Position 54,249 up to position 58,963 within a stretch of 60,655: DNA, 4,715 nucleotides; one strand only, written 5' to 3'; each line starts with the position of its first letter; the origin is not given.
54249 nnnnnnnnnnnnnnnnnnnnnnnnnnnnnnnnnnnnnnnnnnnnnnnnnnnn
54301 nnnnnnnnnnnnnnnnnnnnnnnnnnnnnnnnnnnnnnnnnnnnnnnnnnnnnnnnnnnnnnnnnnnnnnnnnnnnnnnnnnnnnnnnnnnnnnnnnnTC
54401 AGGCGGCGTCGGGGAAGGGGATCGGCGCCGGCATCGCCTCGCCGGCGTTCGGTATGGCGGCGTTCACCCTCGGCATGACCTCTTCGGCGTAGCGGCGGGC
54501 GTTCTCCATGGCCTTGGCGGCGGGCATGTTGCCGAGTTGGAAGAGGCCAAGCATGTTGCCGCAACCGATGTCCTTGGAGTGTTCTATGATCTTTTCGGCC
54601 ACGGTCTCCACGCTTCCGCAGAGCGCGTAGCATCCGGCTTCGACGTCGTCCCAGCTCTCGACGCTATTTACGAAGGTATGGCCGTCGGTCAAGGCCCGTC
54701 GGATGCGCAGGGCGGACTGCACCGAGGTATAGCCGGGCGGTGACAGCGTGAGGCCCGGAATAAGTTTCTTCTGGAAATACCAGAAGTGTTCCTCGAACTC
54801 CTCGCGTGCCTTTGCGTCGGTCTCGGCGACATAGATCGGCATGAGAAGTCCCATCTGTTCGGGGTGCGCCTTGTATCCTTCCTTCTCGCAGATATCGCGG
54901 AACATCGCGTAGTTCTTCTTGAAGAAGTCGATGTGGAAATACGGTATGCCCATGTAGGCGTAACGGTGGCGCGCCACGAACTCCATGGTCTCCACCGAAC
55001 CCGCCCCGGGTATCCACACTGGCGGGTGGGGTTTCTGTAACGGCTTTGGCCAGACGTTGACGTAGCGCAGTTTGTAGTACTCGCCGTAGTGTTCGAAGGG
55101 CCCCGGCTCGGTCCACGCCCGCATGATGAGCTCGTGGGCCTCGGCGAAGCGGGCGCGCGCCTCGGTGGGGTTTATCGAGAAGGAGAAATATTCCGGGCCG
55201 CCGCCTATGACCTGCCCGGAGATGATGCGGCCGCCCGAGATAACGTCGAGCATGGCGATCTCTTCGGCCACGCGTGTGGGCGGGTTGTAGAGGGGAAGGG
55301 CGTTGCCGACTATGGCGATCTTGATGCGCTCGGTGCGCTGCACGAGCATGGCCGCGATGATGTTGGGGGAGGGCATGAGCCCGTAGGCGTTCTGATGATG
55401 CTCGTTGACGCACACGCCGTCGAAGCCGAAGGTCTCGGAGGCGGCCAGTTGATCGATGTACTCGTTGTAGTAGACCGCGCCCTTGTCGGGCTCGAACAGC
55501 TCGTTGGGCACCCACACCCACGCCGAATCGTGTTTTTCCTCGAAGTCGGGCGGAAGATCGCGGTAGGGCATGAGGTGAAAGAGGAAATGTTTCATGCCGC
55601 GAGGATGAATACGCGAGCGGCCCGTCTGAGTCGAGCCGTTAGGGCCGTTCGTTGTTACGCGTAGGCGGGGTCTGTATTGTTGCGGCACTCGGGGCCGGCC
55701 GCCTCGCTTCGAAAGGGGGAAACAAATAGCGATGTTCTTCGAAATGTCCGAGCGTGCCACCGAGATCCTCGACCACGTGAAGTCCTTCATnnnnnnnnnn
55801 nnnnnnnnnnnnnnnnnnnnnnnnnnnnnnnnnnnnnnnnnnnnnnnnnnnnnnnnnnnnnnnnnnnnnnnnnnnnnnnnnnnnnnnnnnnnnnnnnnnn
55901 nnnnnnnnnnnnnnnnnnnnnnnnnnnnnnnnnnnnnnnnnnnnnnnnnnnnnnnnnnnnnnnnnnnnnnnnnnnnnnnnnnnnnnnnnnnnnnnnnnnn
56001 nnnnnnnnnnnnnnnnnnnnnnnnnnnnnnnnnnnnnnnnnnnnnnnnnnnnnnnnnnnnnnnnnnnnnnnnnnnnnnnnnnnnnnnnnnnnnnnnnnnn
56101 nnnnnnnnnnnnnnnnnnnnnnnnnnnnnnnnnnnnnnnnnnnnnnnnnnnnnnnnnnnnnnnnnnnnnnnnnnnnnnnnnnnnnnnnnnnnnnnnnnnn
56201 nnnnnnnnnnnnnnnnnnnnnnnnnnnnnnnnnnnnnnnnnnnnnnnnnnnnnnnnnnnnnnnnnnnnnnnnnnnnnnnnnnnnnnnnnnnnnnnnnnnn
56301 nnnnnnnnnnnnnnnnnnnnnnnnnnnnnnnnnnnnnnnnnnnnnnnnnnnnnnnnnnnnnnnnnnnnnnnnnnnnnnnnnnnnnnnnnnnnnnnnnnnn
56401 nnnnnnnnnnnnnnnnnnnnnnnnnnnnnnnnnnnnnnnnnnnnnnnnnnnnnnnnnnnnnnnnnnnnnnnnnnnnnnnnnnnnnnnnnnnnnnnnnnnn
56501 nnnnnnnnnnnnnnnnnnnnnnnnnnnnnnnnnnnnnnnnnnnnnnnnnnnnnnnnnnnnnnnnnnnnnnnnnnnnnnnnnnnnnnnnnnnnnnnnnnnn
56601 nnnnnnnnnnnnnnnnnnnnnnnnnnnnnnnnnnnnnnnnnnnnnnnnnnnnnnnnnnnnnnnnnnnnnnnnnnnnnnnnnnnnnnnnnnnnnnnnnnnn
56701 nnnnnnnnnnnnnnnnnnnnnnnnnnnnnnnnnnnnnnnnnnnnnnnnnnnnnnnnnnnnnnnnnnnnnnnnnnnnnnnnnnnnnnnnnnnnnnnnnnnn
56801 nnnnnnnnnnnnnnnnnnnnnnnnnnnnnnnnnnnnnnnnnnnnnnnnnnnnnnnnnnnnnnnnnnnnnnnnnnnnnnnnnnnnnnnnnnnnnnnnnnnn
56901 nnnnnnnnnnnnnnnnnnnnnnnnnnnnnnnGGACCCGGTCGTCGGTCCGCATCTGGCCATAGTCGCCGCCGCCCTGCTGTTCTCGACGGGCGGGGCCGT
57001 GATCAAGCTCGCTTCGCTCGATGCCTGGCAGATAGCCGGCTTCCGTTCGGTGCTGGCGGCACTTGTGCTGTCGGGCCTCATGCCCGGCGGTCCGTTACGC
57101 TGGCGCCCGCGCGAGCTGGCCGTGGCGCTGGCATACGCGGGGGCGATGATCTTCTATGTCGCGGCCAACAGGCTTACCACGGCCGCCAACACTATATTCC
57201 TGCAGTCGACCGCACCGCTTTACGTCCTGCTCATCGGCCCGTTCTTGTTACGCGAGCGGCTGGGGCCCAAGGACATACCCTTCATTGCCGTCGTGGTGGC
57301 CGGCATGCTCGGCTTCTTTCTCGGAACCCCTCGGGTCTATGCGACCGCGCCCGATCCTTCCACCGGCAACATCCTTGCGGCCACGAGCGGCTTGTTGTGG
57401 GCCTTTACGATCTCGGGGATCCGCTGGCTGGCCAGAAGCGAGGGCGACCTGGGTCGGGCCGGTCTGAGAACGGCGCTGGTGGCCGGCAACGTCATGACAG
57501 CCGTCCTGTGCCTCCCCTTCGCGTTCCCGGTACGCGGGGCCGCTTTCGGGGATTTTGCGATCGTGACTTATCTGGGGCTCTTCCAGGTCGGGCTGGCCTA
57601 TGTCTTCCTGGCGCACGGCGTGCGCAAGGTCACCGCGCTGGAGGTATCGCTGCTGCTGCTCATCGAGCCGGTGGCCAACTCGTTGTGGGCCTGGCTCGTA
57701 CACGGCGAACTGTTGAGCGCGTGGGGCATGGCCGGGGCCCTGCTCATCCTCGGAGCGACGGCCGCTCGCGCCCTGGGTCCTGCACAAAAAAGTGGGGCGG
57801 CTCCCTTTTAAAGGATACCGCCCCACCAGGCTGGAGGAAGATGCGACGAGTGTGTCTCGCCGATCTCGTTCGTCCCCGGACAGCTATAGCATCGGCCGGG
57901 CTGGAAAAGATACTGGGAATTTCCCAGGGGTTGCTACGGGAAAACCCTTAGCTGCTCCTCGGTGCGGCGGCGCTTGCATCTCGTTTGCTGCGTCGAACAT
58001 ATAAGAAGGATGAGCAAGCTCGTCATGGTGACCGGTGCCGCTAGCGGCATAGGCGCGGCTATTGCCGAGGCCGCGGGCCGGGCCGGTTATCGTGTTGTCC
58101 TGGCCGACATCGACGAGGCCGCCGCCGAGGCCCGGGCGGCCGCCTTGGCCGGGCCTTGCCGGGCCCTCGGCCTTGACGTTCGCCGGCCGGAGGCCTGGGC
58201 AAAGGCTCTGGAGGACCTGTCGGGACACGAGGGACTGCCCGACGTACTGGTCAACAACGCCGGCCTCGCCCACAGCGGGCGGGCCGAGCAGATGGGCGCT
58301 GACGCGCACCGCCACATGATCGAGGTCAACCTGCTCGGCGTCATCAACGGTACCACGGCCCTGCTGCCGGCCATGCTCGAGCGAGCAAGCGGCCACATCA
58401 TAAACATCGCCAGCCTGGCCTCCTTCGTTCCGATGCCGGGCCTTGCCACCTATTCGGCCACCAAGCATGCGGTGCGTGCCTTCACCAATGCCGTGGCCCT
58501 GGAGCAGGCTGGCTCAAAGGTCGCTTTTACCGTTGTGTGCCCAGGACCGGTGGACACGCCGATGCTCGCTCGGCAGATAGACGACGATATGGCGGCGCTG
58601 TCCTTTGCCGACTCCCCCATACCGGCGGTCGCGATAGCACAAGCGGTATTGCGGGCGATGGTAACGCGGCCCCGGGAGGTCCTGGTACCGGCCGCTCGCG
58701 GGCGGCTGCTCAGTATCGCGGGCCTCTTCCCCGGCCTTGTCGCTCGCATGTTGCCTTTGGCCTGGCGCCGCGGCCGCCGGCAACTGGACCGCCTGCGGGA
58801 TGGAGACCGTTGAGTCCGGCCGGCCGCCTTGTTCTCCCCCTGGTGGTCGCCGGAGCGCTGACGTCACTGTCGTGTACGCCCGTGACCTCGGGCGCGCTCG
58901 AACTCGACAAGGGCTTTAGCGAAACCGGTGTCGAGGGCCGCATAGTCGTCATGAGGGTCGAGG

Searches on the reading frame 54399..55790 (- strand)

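Call 9: search_protein_families(library=pfam, proteins=[window:54399-55790:-], max_evalue=0.001)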
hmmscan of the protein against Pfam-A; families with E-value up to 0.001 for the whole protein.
window:54399-55790:- (463 aa): 1 family
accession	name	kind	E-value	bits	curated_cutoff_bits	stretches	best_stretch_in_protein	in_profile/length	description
PF00296.26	Bac_luciferase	-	5.9e-42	144.6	27.9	1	95-408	8-310/314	Luciferase-like monooxygenase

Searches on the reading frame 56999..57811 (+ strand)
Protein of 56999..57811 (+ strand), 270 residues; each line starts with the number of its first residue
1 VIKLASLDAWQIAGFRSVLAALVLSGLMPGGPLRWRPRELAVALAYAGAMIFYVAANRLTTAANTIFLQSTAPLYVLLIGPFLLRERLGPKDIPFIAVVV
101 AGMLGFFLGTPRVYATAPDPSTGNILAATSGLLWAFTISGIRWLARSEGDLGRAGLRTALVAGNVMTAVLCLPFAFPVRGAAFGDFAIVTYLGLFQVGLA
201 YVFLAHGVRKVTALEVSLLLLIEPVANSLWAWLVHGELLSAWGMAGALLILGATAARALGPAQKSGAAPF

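Call 9: search_protein_families(library=pfam, proteins=[window:56999-57811:+], max_evalue=0.001)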
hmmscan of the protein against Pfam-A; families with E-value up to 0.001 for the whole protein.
window:56999-57811:+ (270 aa): 1 family
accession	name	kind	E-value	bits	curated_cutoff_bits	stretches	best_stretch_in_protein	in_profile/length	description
PF00892.27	EamA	-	2.6e-23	83.2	28.2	2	122-254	2-130/135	EamA-like transporter family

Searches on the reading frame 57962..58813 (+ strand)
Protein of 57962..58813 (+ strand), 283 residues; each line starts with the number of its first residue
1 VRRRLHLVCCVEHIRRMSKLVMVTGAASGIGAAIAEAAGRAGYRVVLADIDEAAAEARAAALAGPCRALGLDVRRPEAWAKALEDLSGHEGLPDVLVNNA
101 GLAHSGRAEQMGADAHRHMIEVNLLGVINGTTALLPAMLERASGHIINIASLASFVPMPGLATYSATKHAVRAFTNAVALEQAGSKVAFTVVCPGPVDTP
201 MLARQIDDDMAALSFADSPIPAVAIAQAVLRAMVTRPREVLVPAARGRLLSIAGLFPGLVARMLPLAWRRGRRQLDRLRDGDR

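Call 117: search_protein_families(library=pfam, proteins=[window:57962-58813:+], max_evalue=0.001)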
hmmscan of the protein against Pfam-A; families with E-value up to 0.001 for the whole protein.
window:57962-58813:+ (283 aa): 4 families
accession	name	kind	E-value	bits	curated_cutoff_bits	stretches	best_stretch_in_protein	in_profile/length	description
PF00106.31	adh_short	-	3.2e-50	170.8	26.6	1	19-206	1-191/195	short chain dehydrogenase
PF13561.12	adh_short_C2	-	4.4e-39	134.9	27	1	25-223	1-203/236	Enoyl-(Acyl carrier protein) reductase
PF01370.27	Epimerase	-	1.9e-06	27.9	20.9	1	21-184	1-161/240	NAD dependent epimerase/dehydratase family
PF08659.16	KR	-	3.2e-06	27.6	22.6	1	21-177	3-162/180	KR domain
